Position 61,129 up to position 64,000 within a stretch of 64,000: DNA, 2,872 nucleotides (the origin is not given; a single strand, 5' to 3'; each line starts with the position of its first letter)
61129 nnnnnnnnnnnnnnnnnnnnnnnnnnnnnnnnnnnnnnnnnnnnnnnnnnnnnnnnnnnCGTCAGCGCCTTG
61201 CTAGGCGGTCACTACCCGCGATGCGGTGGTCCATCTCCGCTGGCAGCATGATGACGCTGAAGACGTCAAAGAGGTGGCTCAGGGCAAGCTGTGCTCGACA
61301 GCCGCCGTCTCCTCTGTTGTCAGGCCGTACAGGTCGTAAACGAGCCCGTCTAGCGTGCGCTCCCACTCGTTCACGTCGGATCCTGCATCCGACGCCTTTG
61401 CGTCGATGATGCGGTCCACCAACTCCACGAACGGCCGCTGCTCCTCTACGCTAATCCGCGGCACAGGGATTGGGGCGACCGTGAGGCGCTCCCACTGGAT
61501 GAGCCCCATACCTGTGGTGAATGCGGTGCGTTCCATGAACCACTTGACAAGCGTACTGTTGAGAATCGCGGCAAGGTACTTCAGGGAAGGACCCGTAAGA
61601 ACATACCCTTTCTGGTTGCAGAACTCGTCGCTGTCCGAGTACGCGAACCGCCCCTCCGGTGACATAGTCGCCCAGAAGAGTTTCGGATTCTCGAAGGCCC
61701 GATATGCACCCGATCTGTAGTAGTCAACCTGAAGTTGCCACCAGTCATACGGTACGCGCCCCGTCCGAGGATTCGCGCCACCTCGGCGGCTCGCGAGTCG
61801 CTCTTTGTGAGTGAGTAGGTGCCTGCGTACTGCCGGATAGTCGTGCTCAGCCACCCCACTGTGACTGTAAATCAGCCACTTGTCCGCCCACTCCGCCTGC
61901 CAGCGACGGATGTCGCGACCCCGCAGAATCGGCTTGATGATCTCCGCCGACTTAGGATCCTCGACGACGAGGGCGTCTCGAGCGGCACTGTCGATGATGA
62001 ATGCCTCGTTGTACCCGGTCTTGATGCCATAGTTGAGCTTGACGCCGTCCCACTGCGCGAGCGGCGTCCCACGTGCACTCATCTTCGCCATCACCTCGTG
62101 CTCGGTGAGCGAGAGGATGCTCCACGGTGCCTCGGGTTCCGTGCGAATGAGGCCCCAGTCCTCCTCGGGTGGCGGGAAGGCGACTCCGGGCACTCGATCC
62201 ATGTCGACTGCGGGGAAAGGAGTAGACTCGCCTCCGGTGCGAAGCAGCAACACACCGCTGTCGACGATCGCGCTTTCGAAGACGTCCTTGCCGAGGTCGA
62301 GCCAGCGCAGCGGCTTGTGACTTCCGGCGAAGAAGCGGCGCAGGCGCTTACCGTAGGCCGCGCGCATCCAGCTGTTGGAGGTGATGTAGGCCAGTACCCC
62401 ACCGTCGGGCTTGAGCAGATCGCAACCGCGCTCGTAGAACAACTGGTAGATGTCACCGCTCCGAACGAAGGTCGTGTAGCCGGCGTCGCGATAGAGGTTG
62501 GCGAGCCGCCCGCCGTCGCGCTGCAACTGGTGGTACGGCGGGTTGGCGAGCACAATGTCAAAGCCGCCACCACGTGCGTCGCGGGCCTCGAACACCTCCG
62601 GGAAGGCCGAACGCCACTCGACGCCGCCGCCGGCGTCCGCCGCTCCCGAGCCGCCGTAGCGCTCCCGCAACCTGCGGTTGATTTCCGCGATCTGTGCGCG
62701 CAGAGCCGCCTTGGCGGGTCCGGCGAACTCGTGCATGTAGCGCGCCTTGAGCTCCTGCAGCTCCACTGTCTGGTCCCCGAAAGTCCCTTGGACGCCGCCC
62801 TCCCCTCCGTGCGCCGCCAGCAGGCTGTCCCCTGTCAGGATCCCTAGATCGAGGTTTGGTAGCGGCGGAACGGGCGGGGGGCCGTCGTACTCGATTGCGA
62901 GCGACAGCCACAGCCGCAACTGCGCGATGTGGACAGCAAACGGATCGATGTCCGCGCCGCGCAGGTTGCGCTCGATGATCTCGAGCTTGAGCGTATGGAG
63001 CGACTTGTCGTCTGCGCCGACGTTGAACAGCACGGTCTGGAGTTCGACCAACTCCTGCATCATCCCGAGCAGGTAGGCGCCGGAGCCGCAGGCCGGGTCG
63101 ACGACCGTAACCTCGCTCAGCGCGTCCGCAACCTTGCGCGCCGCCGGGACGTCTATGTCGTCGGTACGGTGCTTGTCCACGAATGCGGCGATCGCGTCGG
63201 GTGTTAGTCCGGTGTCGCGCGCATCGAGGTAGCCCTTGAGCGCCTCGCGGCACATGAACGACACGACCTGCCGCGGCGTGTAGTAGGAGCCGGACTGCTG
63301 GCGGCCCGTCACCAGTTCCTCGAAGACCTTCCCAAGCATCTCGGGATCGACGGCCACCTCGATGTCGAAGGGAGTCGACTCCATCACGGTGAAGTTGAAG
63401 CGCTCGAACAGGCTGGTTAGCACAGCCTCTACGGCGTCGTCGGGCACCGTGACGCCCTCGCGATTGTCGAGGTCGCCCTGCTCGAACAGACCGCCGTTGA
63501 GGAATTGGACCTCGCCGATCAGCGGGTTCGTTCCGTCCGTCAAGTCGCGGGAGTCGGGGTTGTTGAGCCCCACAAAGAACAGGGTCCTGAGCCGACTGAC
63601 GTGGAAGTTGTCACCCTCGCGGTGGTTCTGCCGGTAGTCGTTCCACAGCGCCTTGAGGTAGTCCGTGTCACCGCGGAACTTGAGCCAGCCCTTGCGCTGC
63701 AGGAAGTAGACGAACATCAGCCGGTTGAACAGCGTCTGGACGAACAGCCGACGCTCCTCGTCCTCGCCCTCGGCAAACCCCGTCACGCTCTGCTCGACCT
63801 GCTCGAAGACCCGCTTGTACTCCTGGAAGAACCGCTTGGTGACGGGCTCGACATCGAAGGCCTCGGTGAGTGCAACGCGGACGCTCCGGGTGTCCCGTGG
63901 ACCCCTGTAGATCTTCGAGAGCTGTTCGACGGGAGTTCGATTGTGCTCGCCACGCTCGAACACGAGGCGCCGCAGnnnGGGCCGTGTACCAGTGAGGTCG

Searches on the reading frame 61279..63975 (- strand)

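Call 48: search_protein_families(library=pfam, proteins=[window:61279-63975:-], max_evalue=0.001)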
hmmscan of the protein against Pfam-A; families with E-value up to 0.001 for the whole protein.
window:61279-63975:- (898 aa): 5 families
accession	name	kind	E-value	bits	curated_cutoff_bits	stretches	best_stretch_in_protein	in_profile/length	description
PF07669.17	Eco57I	-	2.1e-31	109.8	25.3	1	337-566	2-171/171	Eco57I restriction-modification methylase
PF12950.13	TaqI_C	-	1.6e-11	44.9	26.5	1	681-838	1-118/118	TaqI-like C-terminal specificity domain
PF20473.4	MmeI_Mtase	-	4.4e-10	39.6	27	1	280-357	12-84/259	MmeI, DNA-methyltransferase domain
PF02384.22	N6_Mtase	-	2.4e-05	24.3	20.4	0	283-349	42-110/311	N-6 DNA Methylase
PF01170.24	UPF0020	-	0.00095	19.4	22.3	0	282-353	23-94/197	RMKL-like, methyltransferase domain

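Call 122: search_protein_families(library=padloc, proteins=[window:61279-63975:-], max_evalue=0.00001)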
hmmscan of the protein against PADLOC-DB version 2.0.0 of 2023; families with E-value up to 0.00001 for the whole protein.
window:61279-63975:- (898 aa): 48 families (the best 25 are shown)
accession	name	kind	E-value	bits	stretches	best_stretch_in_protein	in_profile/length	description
PDLC03596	REase_MTase_IIG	-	2.8e-136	454.1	2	279-896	532-1145/1148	Type IIG restriction enzyme-methyltransferase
PDLC03601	REase_MTase_IIG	-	5.1e-120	400.1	3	32-389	194-560/1110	Type IIG restriction enzyme-methyltransferase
PDLC03612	REase_MTase_IIG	-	4.6e-75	251.6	2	451-895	787-1245/1247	Type IIG restriction enzyme-methyltransferase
PDLC03609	REase_MTase_IIG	-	2.1e-43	146.3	2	452-847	543-936/1066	Type IIG restriction enzyme-methyltransferase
PDLC03628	REase_MTase_IIG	-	4.1e-32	109.2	1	36-250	152-359/1100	Type IIG restriction enzyme-methyltransferase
PDLC03604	REase_MTase_IIG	-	8.2e-28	94.9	2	452-847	520-941/1011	Type IIG restriction enzyme-methyltransferase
PDLC03629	REase_MTase_IIG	-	1.5e-25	87.2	2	452-579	556-687/1182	Type IIG restriction enzyme-methyltransferase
PDLC03313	MTase_II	-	3e-25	86.8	2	471-568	144-240/563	Type II methyltransferase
PDLC02643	DrmMI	-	3.3e-25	86.2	3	223-386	550-717/1347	DrmMI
PDLC03226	MTase_II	-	4.9e-23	79.6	2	614-884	302-573/579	Type II methyltransferase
PDLC02529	PglX|PglXI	-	2.2e-21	73.4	1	271-545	213-433/1189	PglX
PDLC03348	MTase_II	-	1.1e-19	68.5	1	793-891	616-706/727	Type II methyltransferase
PDLC03338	MTase_II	-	1.4e-17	61.7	2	468-557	242-325/604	Type II methyltransferase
PDLC03627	REase_MTase_IIG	-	1.9e-17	60.3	1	208-357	327-480/1136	Type IIG restriction enzyme-methyltransferase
PDLC03335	MTase_II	-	5.3e-17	59.7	0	710-840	450-573/607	Type II methyltransferase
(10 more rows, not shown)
